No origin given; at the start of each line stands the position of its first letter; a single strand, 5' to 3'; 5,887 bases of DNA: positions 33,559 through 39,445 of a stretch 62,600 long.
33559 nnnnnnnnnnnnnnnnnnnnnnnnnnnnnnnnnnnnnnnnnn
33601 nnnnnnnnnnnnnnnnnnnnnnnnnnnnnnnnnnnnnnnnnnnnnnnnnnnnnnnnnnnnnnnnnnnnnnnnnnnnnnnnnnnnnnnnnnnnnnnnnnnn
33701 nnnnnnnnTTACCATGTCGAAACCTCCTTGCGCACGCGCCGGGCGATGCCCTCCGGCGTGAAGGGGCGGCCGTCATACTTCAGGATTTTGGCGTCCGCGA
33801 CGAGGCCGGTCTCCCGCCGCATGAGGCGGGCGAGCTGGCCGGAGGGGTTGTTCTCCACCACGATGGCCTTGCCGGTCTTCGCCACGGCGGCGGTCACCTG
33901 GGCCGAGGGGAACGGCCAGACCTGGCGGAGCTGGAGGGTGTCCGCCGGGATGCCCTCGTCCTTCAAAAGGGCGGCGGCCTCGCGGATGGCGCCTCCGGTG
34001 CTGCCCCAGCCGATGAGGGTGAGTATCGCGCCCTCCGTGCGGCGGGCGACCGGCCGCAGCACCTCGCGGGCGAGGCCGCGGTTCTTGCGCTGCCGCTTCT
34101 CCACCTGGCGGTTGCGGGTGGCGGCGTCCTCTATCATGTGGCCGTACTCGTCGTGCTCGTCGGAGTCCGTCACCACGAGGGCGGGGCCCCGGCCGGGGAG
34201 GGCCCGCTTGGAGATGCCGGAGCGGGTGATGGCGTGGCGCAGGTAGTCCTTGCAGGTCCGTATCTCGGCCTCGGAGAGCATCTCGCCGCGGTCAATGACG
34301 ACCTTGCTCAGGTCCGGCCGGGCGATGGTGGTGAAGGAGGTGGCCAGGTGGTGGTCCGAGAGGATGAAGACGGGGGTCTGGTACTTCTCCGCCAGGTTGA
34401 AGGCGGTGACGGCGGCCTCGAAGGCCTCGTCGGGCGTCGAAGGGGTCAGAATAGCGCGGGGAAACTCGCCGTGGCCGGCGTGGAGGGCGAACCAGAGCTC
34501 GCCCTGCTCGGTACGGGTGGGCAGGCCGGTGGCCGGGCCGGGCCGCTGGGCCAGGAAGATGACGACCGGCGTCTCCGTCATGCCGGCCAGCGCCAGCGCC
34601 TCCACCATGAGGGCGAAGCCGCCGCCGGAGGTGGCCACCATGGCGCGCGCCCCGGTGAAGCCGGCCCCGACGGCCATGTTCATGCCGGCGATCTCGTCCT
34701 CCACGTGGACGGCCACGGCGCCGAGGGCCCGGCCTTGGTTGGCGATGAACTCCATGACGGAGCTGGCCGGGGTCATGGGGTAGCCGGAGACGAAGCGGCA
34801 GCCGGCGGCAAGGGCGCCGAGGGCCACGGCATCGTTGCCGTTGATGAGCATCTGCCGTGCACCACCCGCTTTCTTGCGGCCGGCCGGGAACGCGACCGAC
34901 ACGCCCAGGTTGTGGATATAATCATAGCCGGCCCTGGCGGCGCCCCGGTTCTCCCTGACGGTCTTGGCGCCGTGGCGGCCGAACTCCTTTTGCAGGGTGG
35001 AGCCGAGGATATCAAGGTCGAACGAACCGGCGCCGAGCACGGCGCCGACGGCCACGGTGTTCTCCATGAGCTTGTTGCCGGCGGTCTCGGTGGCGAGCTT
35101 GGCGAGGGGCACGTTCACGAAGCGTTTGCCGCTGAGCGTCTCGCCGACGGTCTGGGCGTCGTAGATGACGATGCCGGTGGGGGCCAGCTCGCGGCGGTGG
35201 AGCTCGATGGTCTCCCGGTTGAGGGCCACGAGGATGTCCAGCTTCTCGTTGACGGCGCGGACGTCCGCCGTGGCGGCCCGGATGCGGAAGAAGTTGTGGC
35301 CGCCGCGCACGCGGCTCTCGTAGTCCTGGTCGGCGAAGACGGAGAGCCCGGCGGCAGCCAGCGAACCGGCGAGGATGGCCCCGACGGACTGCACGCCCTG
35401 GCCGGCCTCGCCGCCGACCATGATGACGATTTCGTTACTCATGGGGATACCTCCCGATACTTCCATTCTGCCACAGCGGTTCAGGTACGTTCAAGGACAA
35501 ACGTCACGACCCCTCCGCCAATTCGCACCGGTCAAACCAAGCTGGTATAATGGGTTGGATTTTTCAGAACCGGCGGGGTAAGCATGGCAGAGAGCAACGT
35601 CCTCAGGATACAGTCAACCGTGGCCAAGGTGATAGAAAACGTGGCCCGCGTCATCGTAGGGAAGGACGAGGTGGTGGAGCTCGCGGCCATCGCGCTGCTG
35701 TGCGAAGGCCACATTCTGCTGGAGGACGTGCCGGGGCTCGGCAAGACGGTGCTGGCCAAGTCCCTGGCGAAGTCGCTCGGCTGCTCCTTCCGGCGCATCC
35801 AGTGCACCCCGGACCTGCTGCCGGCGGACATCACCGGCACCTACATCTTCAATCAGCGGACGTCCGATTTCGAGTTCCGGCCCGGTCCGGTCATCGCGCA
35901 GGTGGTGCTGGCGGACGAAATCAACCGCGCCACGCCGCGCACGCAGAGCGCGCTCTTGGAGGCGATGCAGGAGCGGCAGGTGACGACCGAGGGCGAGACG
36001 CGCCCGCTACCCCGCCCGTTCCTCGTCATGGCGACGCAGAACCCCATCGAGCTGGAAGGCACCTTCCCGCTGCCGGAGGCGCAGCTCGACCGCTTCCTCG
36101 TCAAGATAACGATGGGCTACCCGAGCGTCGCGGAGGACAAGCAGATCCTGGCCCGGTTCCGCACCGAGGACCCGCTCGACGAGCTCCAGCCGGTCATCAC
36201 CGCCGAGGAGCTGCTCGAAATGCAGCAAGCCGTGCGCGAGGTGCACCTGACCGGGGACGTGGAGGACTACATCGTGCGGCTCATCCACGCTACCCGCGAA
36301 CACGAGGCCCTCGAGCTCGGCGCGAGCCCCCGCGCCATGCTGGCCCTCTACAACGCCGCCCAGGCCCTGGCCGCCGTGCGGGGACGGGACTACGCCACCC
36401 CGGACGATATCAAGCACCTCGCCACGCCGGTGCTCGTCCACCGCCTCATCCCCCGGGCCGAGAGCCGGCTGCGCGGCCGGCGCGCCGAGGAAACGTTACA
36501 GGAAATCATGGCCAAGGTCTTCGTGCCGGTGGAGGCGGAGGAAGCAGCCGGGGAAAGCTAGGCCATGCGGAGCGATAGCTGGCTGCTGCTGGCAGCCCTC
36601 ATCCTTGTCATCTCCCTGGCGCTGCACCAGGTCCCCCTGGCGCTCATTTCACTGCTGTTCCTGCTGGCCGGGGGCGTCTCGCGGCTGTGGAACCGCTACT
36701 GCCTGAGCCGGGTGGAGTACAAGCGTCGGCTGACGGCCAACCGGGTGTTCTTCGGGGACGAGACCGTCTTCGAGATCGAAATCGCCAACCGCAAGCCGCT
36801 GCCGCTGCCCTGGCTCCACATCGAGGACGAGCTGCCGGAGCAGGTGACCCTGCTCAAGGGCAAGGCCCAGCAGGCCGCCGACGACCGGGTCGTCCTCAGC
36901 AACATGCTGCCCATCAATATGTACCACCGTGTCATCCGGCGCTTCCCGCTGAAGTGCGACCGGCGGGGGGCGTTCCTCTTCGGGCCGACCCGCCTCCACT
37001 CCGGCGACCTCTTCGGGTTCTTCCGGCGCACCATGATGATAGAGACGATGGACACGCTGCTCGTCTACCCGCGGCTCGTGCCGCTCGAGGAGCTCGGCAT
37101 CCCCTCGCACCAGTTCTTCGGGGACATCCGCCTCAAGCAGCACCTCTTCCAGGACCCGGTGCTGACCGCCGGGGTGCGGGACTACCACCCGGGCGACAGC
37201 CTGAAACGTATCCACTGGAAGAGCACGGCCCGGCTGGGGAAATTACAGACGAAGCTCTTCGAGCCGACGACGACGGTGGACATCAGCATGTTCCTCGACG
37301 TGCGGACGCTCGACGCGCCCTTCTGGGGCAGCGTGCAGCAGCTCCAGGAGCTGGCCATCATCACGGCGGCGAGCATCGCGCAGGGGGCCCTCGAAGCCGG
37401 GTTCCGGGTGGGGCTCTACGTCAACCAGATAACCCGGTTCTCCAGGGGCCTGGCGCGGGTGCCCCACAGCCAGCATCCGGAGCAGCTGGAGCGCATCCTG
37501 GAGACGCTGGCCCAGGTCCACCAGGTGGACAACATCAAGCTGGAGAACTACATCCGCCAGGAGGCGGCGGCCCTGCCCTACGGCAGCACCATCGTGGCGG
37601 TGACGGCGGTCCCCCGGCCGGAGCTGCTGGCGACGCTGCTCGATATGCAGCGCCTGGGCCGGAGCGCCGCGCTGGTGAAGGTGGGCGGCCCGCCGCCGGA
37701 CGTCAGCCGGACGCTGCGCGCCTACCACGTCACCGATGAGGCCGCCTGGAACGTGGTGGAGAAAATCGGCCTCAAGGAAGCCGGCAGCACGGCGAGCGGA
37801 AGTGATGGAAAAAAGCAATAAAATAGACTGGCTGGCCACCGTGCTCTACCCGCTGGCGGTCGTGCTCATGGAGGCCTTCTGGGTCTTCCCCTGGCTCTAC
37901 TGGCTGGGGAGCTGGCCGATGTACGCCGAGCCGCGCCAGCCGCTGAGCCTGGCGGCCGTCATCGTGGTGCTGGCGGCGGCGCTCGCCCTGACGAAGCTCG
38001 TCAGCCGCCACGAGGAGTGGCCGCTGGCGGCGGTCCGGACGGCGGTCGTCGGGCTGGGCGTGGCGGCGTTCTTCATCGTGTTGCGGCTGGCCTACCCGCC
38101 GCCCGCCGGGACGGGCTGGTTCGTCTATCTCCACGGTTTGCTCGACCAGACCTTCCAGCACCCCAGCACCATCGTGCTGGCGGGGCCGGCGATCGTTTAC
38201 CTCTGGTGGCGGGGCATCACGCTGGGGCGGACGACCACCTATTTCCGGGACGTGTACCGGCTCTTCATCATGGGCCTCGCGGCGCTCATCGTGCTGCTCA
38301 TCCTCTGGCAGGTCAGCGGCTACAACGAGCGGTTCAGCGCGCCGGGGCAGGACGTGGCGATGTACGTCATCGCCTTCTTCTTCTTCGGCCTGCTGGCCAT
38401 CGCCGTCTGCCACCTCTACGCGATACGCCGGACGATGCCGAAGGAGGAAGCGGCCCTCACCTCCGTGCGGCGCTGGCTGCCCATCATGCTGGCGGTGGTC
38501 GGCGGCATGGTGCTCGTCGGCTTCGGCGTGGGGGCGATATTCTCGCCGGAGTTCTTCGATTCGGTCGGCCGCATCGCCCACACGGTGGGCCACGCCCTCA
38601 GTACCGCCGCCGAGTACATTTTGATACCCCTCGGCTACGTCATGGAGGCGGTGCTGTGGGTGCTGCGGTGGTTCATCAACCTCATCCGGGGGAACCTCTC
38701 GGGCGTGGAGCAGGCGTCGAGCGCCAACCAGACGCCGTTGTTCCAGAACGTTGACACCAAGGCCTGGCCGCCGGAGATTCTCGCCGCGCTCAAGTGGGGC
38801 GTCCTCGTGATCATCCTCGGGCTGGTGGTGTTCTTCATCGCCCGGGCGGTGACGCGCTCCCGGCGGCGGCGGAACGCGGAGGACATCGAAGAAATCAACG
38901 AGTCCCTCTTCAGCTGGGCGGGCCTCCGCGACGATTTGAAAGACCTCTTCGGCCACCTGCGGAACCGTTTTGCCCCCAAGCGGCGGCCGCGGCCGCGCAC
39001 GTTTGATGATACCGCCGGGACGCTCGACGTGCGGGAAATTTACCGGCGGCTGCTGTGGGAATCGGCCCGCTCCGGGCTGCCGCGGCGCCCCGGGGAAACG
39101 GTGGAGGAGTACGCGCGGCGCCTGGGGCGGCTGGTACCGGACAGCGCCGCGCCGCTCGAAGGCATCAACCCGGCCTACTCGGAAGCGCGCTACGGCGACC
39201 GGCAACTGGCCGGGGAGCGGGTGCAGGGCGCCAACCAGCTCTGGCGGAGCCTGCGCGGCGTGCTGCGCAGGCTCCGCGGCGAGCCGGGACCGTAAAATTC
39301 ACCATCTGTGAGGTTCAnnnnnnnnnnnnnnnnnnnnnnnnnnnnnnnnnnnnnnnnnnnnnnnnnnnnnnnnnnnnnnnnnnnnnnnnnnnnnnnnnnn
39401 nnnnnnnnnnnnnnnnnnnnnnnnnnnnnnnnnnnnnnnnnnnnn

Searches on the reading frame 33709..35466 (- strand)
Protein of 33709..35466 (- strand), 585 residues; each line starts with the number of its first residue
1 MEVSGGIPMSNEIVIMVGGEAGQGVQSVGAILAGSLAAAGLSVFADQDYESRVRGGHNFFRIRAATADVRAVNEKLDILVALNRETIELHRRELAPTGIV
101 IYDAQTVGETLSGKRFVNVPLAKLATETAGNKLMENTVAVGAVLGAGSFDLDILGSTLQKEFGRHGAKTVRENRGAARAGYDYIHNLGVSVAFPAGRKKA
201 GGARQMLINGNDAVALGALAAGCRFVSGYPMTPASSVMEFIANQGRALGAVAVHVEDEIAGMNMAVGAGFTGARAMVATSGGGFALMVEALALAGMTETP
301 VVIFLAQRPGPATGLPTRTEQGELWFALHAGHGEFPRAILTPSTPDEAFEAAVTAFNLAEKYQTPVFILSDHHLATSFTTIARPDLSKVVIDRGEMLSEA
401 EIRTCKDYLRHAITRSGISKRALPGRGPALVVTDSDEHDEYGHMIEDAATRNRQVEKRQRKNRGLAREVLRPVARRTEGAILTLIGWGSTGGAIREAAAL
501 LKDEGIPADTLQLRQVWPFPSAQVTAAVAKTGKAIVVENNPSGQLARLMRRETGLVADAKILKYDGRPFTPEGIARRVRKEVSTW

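Call 13: search_protein_families(library=pfam, proteins=[window:33709-35466:-], max_evalue=0.0001)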
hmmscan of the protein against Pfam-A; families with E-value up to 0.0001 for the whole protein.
window:33709-35466:- (585 aa): 4 families
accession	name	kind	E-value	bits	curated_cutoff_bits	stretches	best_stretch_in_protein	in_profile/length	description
PF01855.24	POR_N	-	8.2e-56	189.8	27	1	217-456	2-230/231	Pyruvate flavodoxin/ferredoxin oxidoreductase, thiamine diP-bdg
PF01558.24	POR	-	9e-33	114.3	27.4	1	21-182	1-173/173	Pyruvate ferredoxin/flavodoxin oxidoreductase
PF02780.25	Transketolase_C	-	1.4e-09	38.4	25.9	1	475-541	5-71/124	Transketolase, C-terminal domain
PF17147.9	PFOR_II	-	3e-09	37.6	27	1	483-553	4-78/102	Pyruvate:ferredoxin oxidoreductase core domain II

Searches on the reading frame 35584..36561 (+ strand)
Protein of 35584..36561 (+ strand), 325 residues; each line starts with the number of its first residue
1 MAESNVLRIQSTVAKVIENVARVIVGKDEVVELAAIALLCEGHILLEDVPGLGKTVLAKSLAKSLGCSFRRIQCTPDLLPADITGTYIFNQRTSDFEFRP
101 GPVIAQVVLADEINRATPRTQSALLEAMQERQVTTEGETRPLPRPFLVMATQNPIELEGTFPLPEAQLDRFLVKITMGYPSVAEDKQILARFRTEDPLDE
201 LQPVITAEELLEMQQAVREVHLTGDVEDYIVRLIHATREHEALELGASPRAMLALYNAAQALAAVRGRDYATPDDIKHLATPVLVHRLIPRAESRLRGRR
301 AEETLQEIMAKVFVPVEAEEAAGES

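Call 14: search_protein_families(library=pfam, proteins=[window:35584-36561:+], max_evalue=0.0001)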
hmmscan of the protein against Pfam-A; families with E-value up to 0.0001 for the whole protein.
window:35584-36561:+ (325 aa): 6 families
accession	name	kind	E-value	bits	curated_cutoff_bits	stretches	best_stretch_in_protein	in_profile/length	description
PF07726.17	AAA_3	-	6.3e-65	217.4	27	1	43-173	1-131/131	ATPase family associated with various cellular activities (AAA)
PF17863.7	AAA_lid_2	-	2e-24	85.6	22.7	1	236-308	2-74/74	AAA lid domain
PF07728.20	AAA_5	-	3e-15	56.9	22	1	44-171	2-139/139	AAA domain (dynein-related subfamily)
PF20030.5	bpMoxR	-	1.7e-12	47.3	27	1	13-214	3-204/205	MoxR domain in the MoxR-vWA-beta-propeller ternary systems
PF00004.35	AAA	-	2.4e-07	31.7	21.2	1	46-158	3-115/131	ATPase family associated with various cellular activities (AAA)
PF05496.18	RuvB_N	-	1.7e-05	25.1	27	0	42-133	34-113/159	Holliday junction DNA helicase RuvB P-loop domain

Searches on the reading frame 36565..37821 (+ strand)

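Call 14: search_protein_families(library=pfam, proteins=[window:36565-37821:+], max_evalue=0.0001)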
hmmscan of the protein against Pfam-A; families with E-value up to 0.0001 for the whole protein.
window:36565-37821:+ (418 aa): 1 family
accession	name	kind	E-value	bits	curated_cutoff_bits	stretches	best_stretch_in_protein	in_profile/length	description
PF01882.25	DUF58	-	3.6e-11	43.1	23.4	1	204-317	2-110/216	Protein of unknown function DUF58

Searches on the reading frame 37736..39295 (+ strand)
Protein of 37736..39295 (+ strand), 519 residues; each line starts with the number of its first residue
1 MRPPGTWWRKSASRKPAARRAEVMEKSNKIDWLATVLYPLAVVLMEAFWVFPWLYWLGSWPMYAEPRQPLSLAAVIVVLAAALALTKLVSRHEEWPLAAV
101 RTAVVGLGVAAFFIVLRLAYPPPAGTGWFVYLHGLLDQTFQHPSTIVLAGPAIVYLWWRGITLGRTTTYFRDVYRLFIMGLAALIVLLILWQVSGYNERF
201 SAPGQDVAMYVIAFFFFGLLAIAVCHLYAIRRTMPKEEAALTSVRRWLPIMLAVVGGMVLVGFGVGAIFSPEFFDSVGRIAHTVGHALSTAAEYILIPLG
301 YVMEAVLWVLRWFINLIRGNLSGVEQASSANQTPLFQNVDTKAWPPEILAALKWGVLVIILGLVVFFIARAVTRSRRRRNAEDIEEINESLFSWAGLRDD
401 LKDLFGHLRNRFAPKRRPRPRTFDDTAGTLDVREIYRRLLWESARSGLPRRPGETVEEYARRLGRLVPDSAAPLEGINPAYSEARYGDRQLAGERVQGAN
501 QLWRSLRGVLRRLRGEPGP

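Call 14: search_protein_families(library=pfam, proteins=[window:37736-39295:+], max_evalue=0.0001)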
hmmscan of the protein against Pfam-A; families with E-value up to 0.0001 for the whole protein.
window:37736-39295:+ (519 aa): 1 family
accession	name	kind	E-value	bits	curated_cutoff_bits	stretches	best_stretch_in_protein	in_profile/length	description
PF13559.11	DUF4129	-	2.4e-15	56.8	24.8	1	435-504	1-69/69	Domain of unknown function (DUF4129)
